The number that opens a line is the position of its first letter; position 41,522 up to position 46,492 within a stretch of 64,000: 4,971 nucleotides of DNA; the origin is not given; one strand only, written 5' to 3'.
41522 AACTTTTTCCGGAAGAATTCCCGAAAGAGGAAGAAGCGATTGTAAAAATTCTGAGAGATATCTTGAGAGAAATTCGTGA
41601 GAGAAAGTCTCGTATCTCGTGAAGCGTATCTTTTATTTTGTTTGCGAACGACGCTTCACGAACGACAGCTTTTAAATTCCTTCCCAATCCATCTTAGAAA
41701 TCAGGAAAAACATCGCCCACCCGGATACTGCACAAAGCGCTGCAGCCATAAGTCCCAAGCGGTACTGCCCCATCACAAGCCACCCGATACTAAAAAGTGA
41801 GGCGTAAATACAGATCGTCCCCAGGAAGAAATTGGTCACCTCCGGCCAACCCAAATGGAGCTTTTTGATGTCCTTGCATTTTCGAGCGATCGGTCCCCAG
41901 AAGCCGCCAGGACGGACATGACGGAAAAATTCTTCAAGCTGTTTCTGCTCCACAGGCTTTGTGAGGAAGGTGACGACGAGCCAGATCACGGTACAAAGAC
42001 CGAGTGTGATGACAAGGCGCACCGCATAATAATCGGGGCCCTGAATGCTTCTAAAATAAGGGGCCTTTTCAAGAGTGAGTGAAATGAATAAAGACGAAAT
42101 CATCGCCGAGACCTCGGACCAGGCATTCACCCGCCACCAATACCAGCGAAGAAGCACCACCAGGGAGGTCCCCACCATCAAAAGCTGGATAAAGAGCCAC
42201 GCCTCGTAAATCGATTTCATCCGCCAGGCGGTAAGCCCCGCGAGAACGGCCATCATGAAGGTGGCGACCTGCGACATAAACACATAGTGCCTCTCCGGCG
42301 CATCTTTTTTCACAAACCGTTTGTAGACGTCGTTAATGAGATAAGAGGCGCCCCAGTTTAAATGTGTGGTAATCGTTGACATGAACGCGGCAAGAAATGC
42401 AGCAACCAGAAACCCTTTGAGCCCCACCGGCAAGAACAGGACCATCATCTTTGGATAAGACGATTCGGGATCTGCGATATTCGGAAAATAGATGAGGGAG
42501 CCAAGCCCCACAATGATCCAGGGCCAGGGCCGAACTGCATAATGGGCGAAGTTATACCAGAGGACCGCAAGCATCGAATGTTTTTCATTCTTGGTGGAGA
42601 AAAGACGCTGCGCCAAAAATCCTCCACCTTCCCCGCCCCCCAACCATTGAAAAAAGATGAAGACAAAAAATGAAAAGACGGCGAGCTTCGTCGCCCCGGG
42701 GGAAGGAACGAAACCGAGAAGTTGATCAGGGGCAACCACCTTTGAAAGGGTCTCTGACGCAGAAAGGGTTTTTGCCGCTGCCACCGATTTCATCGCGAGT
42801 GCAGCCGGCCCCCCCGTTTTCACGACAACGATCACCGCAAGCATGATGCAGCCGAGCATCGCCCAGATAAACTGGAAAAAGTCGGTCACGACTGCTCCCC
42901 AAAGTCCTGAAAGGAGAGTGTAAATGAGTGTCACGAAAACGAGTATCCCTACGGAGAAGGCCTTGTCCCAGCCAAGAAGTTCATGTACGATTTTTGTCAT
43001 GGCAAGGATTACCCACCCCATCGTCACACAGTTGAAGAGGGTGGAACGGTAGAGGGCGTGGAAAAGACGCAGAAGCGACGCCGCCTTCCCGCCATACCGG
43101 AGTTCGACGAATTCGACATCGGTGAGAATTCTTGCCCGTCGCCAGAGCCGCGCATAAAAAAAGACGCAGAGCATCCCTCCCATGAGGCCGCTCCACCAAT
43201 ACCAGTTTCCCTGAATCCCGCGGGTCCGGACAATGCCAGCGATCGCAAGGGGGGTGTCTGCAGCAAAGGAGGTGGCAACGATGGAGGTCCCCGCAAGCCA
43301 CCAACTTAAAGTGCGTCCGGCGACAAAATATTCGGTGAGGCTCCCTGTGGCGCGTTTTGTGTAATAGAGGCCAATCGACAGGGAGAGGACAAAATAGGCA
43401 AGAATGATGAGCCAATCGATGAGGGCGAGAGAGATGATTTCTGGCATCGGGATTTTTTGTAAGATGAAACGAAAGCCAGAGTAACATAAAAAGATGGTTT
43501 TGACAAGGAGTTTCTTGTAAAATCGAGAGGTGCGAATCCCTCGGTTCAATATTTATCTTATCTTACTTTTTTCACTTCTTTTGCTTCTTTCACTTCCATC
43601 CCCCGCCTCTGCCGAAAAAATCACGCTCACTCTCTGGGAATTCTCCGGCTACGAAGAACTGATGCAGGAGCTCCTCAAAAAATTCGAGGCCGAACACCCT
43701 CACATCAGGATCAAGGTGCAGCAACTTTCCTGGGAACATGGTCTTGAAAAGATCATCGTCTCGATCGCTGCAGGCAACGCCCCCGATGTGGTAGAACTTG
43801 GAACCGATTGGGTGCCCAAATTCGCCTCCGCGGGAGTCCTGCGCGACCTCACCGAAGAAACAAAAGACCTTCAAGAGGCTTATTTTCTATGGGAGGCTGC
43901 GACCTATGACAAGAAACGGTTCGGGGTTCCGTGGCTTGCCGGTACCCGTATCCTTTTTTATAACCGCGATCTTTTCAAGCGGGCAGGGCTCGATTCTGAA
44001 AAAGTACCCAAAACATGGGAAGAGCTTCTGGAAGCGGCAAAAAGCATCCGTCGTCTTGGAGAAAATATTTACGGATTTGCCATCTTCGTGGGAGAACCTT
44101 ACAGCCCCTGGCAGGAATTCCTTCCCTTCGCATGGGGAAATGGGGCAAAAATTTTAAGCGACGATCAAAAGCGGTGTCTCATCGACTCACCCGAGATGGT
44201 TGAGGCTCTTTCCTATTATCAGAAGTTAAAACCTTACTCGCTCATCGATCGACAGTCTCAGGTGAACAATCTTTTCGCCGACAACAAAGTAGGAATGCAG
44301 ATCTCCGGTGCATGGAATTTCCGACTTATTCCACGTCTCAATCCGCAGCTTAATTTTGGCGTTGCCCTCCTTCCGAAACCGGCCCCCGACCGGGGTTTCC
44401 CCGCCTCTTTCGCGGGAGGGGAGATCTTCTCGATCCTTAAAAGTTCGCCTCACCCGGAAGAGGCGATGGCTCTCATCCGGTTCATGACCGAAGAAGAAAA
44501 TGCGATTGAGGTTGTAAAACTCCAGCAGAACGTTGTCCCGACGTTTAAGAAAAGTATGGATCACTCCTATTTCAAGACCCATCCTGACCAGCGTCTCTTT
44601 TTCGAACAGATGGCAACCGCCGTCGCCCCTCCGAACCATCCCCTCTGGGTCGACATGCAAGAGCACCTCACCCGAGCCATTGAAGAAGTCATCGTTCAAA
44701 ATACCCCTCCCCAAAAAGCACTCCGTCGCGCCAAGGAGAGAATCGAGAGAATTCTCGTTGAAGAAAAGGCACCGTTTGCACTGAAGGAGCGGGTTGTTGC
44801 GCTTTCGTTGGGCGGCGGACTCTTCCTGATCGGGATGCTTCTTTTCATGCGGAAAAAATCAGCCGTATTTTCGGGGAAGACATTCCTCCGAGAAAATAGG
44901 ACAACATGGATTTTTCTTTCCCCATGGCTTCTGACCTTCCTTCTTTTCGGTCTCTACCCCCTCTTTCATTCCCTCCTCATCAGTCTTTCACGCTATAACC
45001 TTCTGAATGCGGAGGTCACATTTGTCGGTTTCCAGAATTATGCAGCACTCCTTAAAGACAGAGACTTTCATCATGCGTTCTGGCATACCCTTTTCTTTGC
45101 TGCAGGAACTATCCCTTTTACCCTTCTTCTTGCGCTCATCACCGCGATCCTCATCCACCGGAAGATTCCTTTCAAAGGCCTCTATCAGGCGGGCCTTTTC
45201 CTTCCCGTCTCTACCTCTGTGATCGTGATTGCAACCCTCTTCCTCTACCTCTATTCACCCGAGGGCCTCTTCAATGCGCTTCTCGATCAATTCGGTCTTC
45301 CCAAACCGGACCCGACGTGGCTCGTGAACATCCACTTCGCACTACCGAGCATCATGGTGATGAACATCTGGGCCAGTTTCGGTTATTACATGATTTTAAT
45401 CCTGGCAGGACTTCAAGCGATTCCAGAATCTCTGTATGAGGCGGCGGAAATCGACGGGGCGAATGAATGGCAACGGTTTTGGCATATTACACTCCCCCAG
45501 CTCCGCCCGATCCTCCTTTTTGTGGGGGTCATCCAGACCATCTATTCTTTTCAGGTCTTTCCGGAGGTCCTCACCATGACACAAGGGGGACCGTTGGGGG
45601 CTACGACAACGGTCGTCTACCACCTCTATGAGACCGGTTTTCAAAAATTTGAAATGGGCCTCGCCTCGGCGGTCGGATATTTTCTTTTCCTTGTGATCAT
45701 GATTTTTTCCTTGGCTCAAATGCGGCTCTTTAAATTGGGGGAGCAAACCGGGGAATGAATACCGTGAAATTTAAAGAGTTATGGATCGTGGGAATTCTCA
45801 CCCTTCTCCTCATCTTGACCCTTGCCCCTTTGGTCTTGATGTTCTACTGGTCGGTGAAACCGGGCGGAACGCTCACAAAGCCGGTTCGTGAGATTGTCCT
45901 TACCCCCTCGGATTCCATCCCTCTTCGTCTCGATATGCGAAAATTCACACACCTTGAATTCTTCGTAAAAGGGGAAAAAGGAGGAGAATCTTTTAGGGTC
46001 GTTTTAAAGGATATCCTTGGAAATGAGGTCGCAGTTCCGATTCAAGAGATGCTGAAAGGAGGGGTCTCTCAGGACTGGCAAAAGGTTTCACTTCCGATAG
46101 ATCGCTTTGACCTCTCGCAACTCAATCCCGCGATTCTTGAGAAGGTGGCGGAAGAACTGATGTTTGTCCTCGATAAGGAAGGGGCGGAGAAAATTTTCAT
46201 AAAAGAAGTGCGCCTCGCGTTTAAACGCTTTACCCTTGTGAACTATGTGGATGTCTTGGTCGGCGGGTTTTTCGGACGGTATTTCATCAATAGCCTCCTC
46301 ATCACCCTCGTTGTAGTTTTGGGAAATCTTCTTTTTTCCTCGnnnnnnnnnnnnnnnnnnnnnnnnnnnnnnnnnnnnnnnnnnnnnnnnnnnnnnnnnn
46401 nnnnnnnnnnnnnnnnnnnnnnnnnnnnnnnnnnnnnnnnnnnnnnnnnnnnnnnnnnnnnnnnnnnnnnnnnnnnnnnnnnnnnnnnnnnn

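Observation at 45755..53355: A roughly 110-aa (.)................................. domain repeated five times in three exported proteins and inserted into the periplasmic loop of an ABC permease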

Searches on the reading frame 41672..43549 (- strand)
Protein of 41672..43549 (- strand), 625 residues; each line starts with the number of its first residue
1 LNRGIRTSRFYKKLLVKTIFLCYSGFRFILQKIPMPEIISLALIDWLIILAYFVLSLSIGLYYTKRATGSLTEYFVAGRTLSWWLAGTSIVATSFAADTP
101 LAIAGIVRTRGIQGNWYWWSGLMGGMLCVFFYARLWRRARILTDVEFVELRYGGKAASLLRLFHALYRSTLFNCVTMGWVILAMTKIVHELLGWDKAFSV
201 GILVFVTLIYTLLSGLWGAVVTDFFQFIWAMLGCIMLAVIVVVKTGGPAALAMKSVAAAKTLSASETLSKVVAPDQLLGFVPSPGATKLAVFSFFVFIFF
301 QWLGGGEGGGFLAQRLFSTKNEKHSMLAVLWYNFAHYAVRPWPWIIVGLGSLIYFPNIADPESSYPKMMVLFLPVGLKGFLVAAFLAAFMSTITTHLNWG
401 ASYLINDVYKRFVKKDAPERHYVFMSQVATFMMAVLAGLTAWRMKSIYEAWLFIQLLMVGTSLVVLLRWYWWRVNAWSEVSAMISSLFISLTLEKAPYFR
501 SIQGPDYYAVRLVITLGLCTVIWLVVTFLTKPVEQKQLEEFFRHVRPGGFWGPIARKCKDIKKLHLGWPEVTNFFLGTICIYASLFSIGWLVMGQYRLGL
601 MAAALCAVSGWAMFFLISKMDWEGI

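Call 3: search_protein_families(library=pfam, proteins=[window:41672-43549:-], max_evalue=0.1)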
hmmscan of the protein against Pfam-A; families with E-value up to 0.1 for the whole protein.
window:41672-43549:- (625 aa): 1 family
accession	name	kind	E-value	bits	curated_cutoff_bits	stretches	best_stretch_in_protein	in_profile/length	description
PF00474.23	SSF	-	3.6e-37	128.6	22.8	1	74-484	1-404/406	Sodium:solute symporter family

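Call 55: search_protein_families(library=ncbifam, proteins=[window:41672-43549:-], max_evalue=0.00001)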
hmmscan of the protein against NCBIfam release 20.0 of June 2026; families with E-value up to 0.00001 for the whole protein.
window:41672-43549:- (625 aa): 6 families
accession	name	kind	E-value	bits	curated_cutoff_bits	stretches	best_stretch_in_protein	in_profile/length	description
TIGR00813.1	sss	superfamily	1.2e-41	143.1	184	1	74-484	1-409/411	sodium/solute symporter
TIGR02121.1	Na_Pro_sym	equivalog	5.8e-25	88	515.5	1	48-531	6-470/488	sodium/proline symporter PutP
NF007790.0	PRK10484.1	equivalog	1.4e-18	67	401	1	52-529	12-482/527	solute:sodium symporter family transporter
TIGR02119.1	panF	equivalog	4.7e-18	65.4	328.05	1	49-494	7-438/471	sodium/pantothenate symporter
TIGR03648.1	Na_symport_lg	subfamily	1.3e-15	56.8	320.75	2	46-325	2-271/547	VC_2705 family sodium/solute symporter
NF011948.0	PRK15419.1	equivalog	3.7e-06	26.1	955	1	370-440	320-389/502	sodium/proline symporter PutP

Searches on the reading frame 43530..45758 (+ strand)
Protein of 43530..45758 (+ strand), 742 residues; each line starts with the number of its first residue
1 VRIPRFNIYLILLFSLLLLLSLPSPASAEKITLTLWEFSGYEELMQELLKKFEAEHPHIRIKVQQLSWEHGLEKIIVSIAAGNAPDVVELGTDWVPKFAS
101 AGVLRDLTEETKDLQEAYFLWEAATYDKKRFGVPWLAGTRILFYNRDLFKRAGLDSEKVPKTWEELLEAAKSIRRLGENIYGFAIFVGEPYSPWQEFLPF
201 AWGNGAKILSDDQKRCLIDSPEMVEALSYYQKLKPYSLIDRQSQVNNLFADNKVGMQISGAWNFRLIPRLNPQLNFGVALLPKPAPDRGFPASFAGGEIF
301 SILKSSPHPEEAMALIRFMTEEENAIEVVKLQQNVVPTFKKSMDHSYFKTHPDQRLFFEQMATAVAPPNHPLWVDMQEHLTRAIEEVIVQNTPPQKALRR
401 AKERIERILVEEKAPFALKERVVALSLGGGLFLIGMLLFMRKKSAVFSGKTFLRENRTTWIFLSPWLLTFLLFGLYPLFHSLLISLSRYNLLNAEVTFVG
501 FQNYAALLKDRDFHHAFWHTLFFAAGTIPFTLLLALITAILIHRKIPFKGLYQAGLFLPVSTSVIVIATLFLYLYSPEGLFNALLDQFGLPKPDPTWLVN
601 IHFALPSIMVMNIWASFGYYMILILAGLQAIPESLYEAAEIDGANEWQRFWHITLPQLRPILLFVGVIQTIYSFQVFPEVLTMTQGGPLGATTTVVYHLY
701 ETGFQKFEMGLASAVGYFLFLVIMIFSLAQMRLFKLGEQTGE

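Call 3: search_protein_families(library=pfam, proteins=[window:43530-45758:+], max_evalue=0.1)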
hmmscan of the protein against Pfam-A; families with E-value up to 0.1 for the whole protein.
window:43530-45758:+ (742 aa): 6 families
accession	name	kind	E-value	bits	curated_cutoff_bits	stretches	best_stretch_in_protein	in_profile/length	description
PF01547.30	SBP_bac_1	-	1.3e-49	170.4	26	1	44-325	9-306/307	Bacterial extracellular solute-binding protein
PF13416.11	SBP_bac_8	-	3.7e-45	155.3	27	1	48-352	2-275/279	Bacterial extracellular solute-binding protein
PF00528.27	BPD_transp_1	-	5.3e-20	72.4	26.4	1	532-729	2-173/184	Binding-protein-dependent transport system inner membrane component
PF13343.11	SBP_bac_6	-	7.8e-05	22.7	24.6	1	85-168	4-88/245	Bacterial extracellular solute-binding protein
PF13531.11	SBP_bac_11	-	0.0003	21.1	25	1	39-105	7-69/227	Bacterial extracellular solute-binding protein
PF03466.25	LysR_substrate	-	0.039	13.8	28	0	43-74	19-50/209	LysR substrate binding domain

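Call 4: search_protein_families(library=ncbifam, proteins=[window:43530-45758:+], max_evalue=0.1)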
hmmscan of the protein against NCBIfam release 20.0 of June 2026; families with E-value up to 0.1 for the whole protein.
window:43530-45758:+ (742 aa): 33 families (the best 25 are shown)
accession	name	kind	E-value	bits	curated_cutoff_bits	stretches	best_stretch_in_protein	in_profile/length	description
NF007852.0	PRK10561.1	equivalog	1.5e-39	136.6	335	1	452-733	7-287/295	sn-glycerol-3-phosphate ABC transporter permease UgpA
NF040931.1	ABC_arch_GlcT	equivalog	6.8e-28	98.1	360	1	470-722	8-259/278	glucose ABC transporter permease GlcT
NF053763.1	ABCarbgalBndGanS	equivalog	6.8e-27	94.3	700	1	26-407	34-413/420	galactooligosaccharide ABC transporter substrate-binding protein GanS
NF008232.0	PRK10999.1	equivalog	1e-24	87.2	392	1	497-736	263-517/520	maltose ABC transporter permease MalF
NF007011.0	PRK09474.1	equivalog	1.4e-19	70.2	291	1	17-406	17-395/396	maltose/maltodextrin ABC transporter substrate-binding protein MalE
TIGR03262.1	PhnU2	equivalog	4e-18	65.4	593.25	1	469-725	13-249/546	putative 2-aminoethylphosphonate ABC transporter permease subunit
TIGR00969.1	3a0106s02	subfamily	3.2e-17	62.9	240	1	478-730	25-266/272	sulfate ABC transporter permease subunit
NF008211.0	PRK10974.1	equivalog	1.5e-16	60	411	1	42-363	40-380/439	sn-glycerol-3-phosphate ABC transporter substrate-binding protein UgpB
TIGR02140.1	permease_CysW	equivalog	4.4e-15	55.9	329.1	1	495-726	27-248/261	sulfate ABC transporter permease subunit CysW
NF008620.0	PRK11602.1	equivalog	7.6e-11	41.7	442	1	499-677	48-218/291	sulfate/thiosulfate ABC transporter permease CysW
TIGR01581.1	Mo_ABC_porter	hypoth_equivalog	9.2e-11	41.6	210.3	1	500-724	6-218/225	ABC transporter permease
NF011624.0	PRK15050.1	equivalog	6.7e-10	38.6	247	1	454-716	19-268/297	2-aminoethylphosphonate ABC transporter permease subunit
TIGR02141.1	modB_ABC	equivalog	1.2e-09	38.1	182.6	1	521-727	4-201/208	molybdate ABC transporter permease subunit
NF008208.0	PRK10971.1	equivalog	5.2e-09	36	415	1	480-728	23-263/277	sulfate/thiosulfate ABC transporter permease CysT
TIGR02139.1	permease_CysT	equivalog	3.5e-08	33.4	246.1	1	479-726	15-251/265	sulfate ABC transporter permease subunit CysT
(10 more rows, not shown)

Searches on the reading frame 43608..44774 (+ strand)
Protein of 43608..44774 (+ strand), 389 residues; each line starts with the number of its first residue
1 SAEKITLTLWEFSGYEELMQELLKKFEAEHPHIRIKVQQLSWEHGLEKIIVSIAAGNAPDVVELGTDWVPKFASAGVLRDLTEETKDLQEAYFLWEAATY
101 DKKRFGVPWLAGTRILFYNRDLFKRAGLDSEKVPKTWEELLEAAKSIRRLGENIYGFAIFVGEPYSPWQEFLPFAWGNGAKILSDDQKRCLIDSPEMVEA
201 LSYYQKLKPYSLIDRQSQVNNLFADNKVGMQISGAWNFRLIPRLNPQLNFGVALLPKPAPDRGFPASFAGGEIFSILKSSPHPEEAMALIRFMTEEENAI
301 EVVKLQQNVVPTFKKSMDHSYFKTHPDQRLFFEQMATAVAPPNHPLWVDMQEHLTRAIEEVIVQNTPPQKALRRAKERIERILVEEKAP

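Call 80: search_solved_structures(query=window:43608-44774:+, max_evalue=0.00001)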
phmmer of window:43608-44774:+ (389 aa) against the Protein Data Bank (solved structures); distinct sequences matched with E-value up to 0.00001: 530 (the best 60 are shown).
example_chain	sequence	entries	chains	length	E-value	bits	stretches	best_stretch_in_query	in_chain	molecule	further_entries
5ci5_A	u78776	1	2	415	2.2e-53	185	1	6-383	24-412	Extracellular solute-binding protein family 1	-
5ysb_A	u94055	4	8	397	3e-42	148.3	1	4-383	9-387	Lin1841 protein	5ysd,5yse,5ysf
4qrz_A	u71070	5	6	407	5.3e-39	137.6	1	2-380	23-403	ABC-TYPE SUGAR TRANSPORTER | ABC transporter, substrate binding protein (Sugar)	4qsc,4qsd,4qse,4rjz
9xf5_A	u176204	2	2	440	1.1e-35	126.7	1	3-383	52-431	ABC transporter substrate-binding protein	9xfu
4r9f_A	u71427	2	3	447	1.3e-35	126.4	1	3-381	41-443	MBP1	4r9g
3uor_A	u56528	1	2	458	4e-34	121.5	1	4-385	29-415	ABC transporter sugar binding protein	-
5f7v_A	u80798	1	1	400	1.3e-32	116.6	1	2-381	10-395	Lmo0181 protein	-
8art_A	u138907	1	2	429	4e-29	105.1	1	4-327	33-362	Putative secreted maltose-binding protein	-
7x0i_A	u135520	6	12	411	7.9e-28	100.8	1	5-335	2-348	CbpB | CpbB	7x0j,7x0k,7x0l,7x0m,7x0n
7bvt_A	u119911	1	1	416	3.3e-25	92.2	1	7-383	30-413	Hypothetical sugar ABC-transporter sugar binding protein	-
6dtq_A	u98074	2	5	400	6.4e-25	91.2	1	2-378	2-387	maltose-binding protein MalE3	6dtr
8jbg_B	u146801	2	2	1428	3.7e-24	88.7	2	12-310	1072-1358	Neuromedin-K receptor (NK3R-pFastbac1) | NK3R-pFastbac1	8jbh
9vus_A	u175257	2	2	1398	2.2e-23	86.2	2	12-307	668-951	Soluble cytochrome b562,2-oxoglutarate receptor 1,Soluble cytochrome b562,2-oxoglutarate r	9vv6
3jzj_A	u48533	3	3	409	5.9e-22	81.5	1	6-297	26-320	Acarbose/maltose binding protein GacH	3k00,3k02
3k01_A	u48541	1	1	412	6e-22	81.4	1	6-297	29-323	Acarbose/maltose binding protein GacH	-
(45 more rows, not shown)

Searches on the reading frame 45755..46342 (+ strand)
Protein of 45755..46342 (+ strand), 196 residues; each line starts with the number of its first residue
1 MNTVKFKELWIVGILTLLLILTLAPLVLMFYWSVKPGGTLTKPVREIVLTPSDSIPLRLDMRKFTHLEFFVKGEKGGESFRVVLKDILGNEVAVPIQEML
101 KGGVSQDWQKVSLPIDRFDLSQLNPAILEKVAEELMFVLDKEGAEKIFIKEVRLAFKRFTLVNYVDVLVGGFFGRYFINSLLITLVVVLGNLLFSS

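Call 6: find_homologous_proteins(query=window:45755-46342:+, max_evalue=0.001)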
Query seq(196 aa) (196 aa): 1 proteins with E <= 0.001 among 742 candidates.
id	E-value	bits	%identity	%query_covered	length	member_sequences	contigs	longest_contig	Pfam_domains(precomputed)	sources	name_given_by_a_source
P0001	1.5e-57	212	58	98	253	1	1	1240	-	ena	-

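Call 9: find_encoding_contigs(protein=P0001, flank=5000)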
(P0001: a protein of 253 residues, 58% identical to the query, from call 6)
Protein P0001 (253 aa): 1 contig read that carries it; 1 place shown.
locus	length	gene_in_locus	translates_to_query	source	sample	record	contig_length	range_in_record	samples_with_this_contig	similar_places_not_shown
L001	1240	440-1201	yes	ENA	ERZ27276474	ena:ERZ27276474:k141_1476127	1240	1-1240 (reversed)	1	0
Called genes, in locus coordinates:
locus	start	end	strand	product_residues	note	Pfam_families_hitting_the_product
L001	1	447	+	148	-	?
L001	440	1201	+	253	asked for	-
